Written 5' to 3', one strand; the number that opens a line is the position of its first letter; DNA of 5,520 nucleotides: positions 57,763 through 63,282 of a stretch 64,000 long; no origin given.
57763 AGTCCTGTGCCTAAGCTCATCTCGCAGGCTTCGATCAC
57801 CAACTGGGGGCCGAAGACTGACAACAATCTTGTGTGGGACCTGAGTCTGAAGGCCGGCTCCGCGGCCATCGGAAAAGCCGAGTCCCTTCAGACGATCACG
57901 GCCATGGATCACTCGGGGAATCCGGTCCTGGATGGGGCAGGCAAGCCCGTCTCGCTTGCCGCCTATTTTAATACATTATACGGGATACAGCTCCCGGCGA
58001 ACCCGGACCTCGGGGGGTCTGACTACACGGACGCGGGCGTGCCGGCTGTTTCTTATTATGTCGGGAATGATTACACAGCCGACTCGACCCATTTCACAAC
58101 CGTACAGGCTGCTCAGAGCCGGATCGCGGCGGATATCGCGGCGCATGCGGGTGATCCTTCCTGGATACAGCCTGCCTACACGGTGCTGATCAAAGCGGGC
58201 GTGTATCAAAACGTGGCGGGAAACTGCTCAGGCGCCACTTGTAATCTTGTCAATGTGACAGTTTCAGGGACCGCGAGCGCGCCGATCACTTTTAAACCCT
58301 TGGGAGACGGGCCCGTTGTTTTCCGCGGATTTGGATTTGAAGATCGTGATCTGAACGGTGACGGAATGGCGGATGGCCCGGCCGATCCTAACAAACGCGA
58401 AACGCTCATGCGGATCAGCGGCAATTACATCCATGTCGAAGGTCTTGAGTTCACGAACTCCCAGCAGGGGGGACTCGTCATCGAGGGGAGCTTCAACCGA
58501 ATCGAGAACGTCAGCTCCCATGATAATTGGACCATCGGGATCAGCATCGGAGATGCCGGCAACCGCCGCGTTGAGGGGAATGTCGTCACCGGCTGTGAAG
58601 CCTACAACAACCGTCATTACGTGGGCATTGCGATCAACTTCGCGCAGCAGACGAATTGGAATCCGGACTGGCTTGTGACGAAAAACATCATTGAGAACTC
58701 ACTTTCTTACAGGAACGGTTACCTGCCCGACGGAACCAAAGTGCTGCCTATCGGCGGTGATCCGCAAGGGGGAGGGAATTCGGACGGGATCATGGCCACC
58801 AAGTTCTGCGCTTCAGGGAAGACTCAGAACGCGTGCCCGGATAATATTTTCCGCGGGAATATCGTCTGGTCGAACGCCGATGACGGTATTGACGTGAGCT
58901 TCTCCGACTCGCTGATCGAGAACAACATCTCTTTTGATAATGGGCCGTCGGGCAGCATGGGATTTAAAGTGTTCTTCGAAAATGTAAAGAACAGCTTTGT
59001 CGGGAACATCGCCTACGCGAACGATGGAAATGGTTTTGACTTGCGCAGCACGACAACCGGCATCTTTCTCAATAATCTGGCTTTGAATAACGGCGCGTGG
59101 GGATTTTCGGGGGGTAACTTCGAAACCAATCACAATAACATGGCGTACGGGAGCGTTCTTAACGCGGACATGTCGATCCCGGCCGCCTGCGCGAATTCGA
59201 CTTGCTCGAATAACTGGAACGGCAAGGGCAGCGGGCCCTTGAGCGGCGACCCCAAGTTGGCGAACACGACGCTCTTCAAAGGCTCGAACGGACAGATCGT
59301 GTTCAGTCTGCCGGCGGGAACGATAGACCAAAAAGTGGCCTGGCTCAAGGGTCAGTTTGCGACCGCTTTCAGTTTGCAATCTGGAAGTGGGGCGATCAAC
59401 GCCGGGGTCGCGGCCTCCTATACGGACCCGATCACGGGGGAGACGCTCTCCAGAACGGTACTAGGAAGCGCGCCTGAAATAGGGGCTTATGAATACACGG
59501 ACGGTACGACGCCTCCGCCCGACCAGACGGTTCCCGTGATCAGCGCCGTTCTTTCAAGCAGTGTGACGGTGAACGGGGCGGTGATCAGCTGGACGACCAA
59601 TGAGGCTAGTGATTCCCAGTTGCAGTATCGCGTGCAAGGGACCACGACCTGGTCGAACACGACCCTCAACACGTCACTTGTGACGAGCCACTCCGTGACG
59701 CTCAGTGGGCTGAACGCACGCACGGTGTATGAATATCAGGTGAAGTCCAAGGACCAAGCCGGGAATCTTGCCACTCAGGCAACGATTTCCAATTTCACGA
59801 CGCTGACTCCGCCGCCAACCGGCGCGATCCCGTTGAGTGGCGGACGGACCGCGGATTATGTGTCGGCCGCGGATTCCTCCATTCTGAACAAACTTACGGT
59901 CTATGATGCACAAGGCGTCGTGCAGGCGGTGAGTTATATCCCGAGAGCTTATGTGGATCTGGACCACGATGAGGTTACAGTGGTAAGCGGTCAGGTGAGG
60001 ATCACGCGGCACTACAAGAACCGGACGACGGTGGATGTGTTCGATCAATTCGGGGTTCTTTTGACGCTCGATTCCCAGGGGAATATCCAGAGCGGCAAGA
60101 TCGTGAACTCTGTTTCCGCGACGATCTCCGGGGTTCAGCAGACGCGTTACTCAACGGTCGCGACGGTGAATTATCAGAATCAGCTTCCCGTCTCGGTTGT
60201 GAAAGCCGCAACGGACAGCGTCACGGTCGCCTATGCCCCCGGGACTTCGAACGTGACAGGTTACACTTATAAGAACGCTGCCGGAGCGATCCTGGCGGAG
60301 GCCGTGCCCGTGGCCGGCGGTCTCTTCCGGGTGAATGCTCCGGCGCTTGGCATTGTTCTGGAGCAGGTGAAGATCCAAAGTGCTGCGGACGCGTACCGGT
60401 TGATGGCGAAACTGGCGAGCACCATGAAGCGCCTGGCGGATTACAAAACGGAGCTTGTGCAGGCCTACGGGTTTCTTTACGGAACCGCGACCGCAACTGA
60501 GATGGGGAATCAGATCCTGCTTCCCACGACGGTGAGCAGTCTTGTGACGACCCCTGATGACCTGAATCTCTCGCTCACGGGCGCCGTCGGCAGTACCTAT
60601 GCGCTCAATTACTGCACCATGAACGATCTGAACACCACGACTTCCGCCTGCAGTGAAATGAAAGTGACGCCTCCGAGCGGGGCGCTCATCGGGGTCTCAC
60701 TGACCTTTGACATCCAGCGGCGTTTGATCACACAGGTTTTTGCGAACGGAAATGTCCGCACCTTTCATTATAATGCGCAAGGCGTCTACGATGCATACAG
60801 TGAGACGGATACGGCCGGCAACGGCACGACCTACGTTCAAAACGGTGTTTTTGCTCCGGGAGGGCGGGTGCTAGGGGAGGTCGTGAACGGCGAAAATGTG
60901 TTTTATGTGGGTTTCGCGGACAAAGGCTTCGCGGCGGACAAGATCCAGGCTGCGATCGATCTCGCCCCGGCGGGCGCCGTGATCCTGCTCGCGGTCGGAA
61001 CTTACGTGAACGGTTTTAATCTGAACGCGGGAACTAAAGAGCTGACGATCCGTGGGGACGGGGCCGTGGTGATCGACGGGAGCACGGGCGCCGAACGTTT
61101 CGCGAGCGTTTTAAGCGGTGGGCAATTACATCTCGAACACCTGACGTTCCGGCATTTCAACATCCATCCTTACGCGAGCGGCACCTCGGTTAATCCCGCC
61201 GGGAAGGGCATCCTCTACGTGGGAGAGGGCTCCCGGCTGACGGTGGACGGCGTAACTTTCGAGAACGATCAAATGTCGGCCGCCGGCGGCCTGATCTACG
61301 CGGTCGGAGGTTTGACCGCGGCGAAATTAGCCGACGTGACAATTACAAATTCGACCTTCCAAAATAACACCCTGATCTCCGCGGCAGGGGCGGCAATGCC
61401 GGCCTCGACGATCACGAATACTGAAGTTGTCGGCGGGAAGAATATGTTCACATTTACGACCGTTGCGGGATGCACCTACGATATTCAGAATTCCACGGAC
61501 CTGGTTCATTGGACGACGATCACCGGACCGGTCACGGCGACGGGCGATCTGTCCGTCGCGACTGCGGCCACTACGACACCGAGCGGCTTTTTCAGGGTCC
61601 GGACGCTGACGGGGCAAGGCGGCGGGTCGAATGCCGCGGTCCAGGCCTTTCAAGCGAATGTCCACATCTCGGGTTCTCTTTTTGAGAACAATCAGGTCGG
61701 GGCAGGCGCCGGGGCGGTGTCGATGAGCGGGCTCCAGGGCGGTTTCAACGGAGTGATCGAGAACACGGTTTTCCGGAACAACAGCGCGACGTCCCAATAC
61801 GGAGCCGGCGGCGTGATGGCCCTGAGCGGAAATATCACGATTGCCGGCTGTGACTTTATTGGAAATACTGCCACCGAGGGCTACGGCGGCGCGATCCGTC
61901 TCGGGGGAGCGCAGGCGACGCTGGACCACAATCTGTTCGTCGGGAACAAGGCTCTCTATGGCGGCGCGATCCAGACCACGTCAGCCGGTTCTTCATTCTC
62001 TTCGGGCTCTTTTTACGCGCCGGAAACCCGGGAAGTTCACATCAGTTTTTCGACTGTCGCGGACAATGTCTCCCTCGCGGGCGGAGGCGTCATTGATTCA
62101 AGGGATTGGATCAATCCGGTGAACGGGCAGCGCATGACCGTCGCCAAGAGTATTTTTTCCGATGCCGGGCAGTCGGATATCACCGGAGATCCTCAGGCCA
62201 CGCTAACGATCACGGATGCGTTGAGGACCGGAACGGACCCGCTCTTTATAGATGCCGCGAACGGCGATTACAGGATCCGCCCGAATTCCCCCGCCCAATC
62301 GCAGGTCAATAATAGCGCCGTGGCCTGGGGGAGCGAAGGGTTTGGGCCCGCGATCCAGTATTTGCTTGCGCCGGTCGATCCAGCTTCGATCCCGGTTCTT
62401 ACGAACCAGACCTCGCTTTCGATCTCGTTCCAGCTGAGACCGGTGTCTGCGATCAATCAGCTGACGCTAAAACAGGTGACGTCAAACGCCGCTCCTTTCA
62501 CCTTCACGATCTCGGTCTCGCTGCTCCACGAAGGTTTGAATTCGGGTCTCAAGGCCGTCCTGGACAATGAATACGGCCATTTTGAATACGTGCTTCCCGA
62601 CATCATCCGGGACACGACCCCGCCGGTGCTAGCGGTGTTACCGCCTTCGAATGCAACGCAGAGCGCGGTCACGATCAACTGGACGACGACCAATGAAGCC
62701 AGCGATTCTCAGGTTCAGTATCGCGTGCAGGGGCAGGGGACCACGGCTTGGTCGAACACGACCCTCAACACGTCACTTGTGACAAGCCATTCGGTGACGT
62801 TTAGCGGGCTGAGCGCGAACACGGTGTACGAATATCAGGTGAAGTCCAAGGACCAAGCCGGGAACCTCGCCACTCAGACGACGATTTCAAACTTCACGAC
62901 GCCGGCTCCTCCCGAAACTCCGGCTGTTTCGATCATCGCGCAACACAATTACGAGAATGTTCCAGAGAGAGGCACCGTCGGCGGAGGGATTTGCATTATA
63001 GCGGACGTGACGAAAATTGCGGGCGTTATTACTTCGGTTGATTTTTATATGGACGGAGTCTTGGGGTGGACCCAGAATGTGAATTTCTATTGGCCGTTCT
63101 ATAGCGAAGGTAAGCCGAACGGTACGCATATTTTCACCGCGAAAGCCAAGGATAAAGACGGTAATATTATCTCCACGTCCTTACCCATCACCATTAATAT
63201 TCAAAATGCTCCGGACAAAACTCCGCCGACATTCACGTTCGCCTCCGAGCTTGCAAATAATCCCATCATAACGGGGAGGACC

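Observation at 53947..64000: Giant PMP-like beta-helix/FN3/cadherin adhesin with a long AT-rich leader and an adjacent atypical regulator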

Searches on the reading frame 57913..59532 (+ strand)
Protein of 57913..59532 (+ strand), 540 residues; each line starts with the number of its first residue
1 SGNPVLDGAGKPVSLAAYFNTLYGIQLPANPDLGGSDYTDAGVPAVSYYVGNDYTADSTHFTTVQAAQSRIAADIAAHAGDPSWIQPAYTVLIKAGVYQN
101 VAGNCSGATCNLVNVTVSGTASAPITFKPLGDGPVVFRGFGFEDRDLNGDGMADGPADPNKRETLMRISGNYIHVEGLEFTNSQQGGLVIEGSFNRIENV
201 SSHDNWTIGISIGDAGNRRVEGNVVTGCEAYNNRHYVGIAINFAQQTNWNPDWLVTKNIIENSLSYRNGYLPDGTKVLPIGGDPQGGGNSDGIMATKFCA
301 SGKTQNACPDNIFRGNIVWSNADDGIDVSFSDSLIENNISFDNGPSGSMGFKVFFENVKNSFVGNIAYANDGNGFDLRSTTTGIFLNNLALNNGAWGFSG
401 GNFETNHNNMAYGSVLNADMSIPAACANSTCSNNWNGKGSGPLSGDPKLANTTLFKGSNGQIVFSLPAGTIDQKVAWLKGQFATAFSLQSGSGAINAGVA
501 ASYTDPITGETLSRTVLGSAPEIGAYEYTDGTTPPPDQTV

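Call 12: search_protein_families(library=pfam, proteins=[window:57913-59532:+], max_evalue=5)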
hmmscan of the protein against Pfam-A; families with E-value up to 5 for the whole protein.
window:57913-59532:+ (540 aa): 3 families
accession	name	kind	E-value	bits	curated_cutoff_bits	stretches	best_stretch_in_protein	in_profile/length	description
PF13229.12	Beta_helix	-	1.5e-09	38.1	25.9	2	169-262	30-112/158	Right handed beta helix region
PF05048.19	NosD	-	0.0004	20.3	23.6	2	175-246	29-115/212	Periplasmic copper-binding protein (NosD)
PF19175.5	DUF5857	-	0.0099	15.7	25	1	213-281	66-135/287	Family of unknown function (DUF5857)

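Call 34: search_solved_structures(query=window:57913-59532:+, max_evalue=1)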
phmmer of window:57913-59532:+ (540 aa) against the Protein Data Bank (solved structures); distinct sequences matched with E-value up to 1: 1.
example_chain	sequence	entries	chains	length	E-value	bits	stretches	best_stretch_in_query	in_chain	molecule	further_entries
1ru4_A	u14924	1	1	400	0.0017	20.3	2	166-233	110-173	Pectate lyase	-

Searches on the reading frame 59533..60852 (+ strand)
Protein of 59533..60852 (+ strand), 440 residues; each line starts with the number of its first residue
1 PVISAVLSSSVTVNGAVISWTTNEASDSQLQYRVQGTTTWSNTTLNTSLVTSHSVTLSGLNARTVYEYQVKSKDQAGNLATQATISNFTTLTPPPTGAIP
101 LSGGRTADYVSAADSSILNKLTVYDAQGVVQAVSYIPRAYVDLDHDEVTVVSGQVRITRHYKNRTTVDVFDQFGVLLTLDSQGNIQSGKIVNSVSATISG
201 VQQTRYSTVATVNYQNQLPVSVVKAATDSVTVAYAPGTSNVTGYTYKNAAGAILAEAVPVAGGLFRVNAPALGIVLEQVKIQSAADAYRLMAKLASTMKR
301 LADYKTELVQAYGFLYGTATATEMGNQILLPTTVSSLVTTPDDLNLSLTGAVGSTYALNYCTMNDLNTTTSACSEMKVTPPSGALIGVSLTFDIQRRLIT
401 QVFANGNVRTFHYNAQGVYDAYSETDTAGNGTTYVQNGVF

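Call 12: search_protein_families(library=pfam, proteins=[window:59533-60852:+], max_evalue=5)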
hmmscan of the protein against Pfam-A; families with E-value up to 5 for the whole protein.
window:59533-60852:+ (440 aa): 7 families
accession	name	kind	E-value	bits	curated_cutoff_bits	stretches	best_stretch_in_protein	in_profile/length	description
PF16656.11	Pur_ac_phosph_N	-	7.5e-07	30.1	30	1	14-90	13-93/93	Purple acid Phosphatase, N-terminal domain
PF00041.27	fn3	-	1.1e-06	29.2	25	1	9-81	9-77/84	Fibronectin type III domain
PF25059.1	FN3_DSCAM-DSCAML_C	-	3.5e-05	24.5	39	1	29-92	24-81/89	DSCAM/DSCAML C-terminal Fn3-like domain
PF05593.20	RHS_repeat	-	0.11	13.3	22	1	397-417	6-26/38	RHS Repeat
PF21605.3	CRLF2-like_D2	-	0.13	12.8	27.3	1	25-89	23-86/94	Cytokine receptor-like factor 2-like, D2 domain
PF17425.8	Arylsulfotran_N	-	0.32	11.5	24.2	1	15-84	13-82/88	Arylsulfotransferase Ig-like domain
PF25788.1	Ig_Rha78A_N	-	0.71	10.6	27.4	1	17-90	21-101/105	Rha78A-like, N-terminal immunoglobulin domain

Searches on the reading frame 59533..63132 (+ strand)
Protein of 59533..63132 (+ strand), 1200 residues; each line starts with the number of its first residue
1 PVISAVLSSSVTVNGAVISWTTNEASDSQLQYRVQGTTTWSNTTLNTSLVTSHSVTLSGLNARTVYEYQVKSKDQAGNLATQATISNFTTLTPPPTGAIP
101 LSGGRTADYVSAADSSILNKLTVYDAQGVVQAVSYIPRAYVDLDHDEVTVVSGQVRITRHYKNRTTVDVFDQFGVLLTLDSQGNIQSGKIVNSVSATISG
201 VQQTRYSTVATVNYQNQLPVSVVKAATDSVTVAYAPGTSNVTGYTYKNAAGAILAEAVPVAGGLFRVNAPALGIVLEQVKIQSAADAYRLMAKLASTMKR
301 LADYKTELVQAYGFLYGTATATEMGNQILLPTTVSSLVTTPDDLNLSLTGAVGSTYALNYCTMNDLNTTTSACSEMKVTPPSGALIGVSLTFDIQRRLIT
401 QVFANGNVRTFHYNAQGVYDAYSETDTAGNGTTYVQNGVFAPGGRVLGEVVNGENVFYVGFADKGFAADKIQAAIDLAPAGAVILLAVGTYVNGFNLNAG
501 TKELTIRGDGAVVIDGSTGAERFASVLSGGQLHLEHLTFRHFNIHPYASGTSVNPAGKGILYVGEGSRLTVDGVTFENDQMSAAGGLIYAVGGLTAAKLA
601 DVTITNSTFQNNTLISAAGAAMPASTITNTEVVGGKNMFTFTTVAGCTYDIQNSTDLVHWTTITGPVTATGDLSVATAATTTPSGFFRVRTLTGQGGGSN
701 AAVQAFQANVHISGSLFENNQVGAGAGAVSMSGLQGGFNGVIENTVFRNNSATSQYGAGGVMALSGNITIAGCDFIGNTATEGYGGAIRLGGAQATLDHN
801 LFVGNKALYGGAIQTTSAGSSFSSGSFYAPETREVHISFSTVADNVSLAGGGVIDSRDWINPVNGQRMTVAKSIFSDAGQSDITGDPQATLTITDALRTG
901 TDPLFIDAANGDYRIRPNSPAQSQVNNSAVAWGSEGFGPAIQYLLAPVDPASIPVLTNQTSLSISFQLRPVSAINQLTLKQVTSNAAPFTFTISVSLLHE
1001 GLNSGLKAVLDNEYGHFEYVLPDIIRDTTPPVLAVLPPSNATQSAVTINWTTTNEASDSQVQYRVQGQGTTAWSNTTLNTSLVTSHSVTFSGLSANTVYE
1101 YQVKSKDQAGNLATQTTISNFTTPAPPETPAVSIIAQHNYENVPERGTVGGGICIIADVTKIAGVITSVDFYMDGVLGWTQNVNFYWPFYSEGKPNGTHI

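Call 40: search_protein_representatives(protein=window:59533-63132:+)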
Query: 1200 residues. Proteins with E-value up to 0.001 (for the whole library): 10621; up to 1e-10: 3867; up to 1e-30: 657. The best 150 are listed.
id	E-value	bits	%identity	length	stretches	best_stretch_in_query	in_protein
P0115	0.0e+00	2734.1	81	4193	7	1-1200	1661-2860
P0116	5.8e-268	908.4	57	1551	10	1-91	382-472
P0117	4.0e-212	723.6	54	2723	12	1-102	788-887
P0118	1.3e-181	622.6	40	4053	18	1-104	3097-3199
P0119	4.5e-174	597.5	34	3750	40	1-96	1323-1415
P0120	3.1e-169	581.5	40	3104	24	1-100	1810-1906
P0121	2.9e-167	575.0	46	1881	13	1-95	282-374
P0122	2.1e-162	558.9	39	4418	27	1026-1129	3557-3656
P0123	1.1e-151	523.4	38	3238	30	4-100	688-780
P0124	1.6e-150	519.6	40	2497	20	1027-1127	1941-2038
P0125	9.8e-140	483.8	54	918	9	1-94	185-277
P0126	5.1e-139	481.5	54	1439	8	1026-1129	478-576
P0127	1.4e-136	473.4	47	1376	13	1-90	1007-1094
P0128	5.9e-135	468.0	38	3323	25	9-106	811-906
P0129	1.3e-133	463.6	52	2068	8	1-101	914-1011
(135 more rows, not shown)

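Call 47: find_encoding_contigs(protein=P0115, flank=10000, max_places=4)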
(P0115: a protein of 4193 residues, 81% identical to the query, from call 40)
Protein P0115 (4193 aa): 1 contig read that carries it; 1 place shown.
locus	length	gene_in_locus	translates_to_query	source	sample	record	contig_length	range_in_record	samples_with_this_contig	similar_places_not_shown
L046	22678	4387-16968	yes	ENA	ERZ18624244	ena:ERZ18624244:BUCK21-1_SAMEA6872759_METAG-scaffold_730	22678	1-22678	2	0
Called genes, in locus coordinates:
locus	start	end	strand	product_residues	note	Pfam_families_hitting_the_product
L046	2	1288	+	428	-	?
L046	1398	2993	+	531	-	-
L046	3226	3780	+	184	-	PF12728:HTH_17, PF13411:MerR_1 (faint), PF00376:MerR (weak), PF00072:Response_reg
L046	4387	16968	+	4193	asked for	PF00041:fn3, PF17892:Cadherin_5, PF17963:Big_9, PF17892:Cadherin_5, PF17963:Big_9, PF16656:Pur_ac_phosph_N, PF13927:Ig_3, PF00041:fn3, +11 more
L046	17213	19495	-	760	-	PF00989:PAS, PF08448:PAS_4, PF13426:PAS_9, PF00989:PAS, PF08447:PAS_3, PF08448:PAS_4, PF13426:PAS_9, PF00512:HisKA, +2 more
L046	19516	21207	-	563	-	PF00072:Response_reg, PF00990:GGDEF, PF00563:EAL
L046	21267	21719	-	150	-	PF00072:Response_reg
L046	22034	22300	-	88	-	-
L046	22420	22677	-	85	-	?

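Call 79: search_protein_families(library=pfam, proteins=[L046:17213-19495:-, L046:19516-21207:-, L046:21267-21719:-, L046:22034-22300:-], max_evalue=0.0001)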
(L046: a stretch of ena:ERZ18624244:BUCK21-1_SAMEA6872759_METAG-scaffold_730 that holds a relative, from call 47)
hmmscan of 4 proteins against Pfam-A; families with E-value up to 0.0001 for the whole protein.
L046:17213-19495:- (760 aa): 7 families
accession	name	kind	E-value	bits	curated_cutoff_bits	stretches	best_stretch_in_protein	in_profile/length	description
PF08448.16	PAS_4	-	1.2e-27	96.7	23.1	2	288-397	2-108/110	PAS fold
PF02518.31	HATPase_c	-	1.1e-26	93.9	26.4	1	641-750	2-110/111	Histidine kinase-, DNA gyrase B-, and HSP90-like ATPase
PF13426.13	PAS_9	-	4.5e-24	85.1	27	2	417-517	3-103/103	PAS domain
PF00989.32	PAS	-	6.2e-21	75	22.6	2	282-394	2-113/113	PAS fold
PF00512.31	HisKA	-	2.5e-14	53.5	26.9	1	527-594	2-66/66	His Kinase A (phospho-acceptor) domain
PF08447.18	PAS_3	-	2.2e-13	50.7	25.6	1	428-510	2-87/89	PAS fold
PF13188.13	PAS_8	-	8.4e-13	48.2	21.8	1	282-339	2-55/65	PAS domain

L046:19516-21207:- (563 aa): 3 families
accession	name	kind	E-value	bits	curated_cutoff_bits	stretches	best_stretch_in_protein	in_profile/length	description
PF00563.25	EAL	-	1.7e-42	145.8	31.3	1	345-562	12-236/236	EAL domain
PF00990.26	GGDEF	-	6.2e-42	143.5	23.8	1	157-315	1-161/161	Diguanylate cyclase, GGDEF domain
PF00072.30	Response_reg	-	2.2e-19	70.1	30.2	1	13-123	1-108/111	Response regulator receiver domain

L046:21267-21719:- (150 aa): 1 family
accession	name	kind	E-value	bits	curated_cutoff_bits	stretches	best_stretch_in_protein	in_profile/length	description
PF00072.30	Response_reg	-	1.4e-20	73.9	30.2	1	30-144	1-111/111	Response regulator receiver domain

L046:22034-22300:- (88 aa): 0 families

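Call 80: search_protein_families(library=pfam, proteins=[P0116, P0117, P0118], max_evalue=0.0001)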
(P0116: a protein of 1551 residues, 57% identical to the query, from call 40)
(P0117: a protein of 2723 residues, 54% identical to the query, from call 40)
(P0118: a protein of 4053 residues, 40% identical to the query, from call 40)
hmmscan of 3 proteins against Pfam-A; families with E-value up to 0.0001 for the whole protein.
P0116 (1551 aa): 9 families
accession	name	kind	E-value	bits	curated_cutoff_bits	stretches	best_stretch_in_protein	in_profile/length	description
PF16656.11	Pur_ac_phosph_N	-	2.2e-76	253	30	10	387-471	6-93/93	Purple acid Phosphatase, N-terminal domain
PF00041.27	fn3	-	2.8e-63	210.5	25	9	678-755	4-77/84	Fibronectin type III domain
PF25059.1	FN3_DSCAM-DSCAML_C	-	3.3e-53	178.4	39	5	801-865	24-85/89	DSCAM/DSCAML C-terminal Fn3-like domain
PF17425.8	Arylsulfotran_N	-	2e-19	69.9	24.2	0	974-1048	3-78/88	Arylsulfotransferase Ig-like domain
PF16893.11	fn3_2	-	3.3e-12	46.8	27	0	773-853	3-82/89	Fibronectin type III domain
PF25077.1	DUF7800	-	2.9e-11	43.8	27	0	490-554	13-74/89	Domain of unknown function (DUF7800)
PF25788.1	Ig_Rha78A_N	-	4.6e-10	40.1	27.4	0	1174-1257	11-101/105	Rha78A-like, N-terminal immunoglobulin domain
PF16655.11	PhoD_N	-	1.1e-08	35.9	30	0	218-256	40-80/90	PhoD-like phosphatase, N-terminal domain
PF21437.2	CbiG-like_linker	-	1.6e-06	28.6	27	0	226-253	22-49/78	CbiG-like, linker domain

P0117 (2723 aa): 5 families
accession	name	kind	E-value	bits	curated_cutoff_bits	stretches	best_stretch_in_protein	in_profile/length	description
PF16656.11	Pur_ac_phosph_N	-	3.6e-95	313.1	30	11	1082-1163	7-93/93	Purple acid Phosphatase, N-terminal domain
PF00041.27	fn3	-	4.1e-52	174.8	25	0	597-677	4-79/84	Fibronectin type III domain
PF16655.11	PhoD_N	-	3.7e-24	85.5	30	0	1186-1244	27-80/90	PhoD-like phosphatase, N-terminal domain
PF25059.1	FN3_DSCAM-DSCAML_C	-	1.7e-22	80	39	0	646-686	44-82/89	DSCAM/DSCAML C-terminal Fn3-like domain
PF19077.6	Big_13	-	6.7e-06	27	27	0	1328-1354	73-99/102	Bacterial Ig-like domain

P0118 (4053 aa): 19 families
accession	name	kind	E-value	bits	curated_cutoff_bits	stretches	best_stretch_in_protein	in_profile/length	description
PF16656.11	Pur_ac_phosph_N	-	8.2e-155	504.3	30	17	2355-2438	5-93/93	Purple acid Phosphatase, N-terminal domain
PF11721.14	Malectin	-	8.1e-141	465.3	23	5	3192-3332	3-146/163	Malectin domain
PF00041.27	fn3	-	8.5e-84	276.3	25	4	1089-1164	3-75/84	Fibronectin type III domain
PF16655.11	PhoD_N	-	5.6e-36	123.4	30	0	691-718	55-79/90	PhoD-like phosphatase, N-terminal domain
PF07995.17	GSDH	-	4.9e-29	102.1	25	1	2675-2896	13-260/332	Glucose / Sorbosone dehydrogenase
PF25059.1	FN3_DSCAM-DSCAML_C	-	2.2e-28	98.9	39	0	3040-3092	33-82/89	DSCAM/DSCAML C-terminal Fn3-like domain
PF13204.13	Apiosidase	-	2.5e-24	86.9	26.5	1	216-505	4-272/320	Apiosidase-like, catalytic domain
PF12819.13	Malectin_like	-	7.6e-21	75.2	24.5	0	3610-3687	245-328/331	Malectin-like domain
PF16586.11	DUF5060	-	3.5e-18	66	27.2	1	120-185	3-68/70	Domain of unknown function (DUF5060)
PF16893.11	fn3_2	-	1.1e-14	54.8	27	0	3351-3427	5-81/89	Fibronectin type III domain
PF23376.1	Fn3_VIN3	-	1.1e-13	52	33.9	0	1140-1175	62-96/99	VIN3-like, fibronectin type-III domain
PF09136.16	Glucodextran_B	-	1.5e-13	50.9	27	1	35-113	1-80/83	Glucodextranase, domain B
PF25788.1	Ig_Rha78A_N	-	1.3e-12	48.4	27.4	0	3356-3435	30-100/105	Rha78A-like, N-terminal immunoglobulin domain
PF25077.1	DUF7800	-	3.2e-12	46.8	27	0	1632-1692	12-70/89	Domain of unknown function (DUF7800)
PF13860.13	FlgD_ig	-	5.4e-11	42.7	27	1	3979-4039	11-74/79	FlgD Ig-like domain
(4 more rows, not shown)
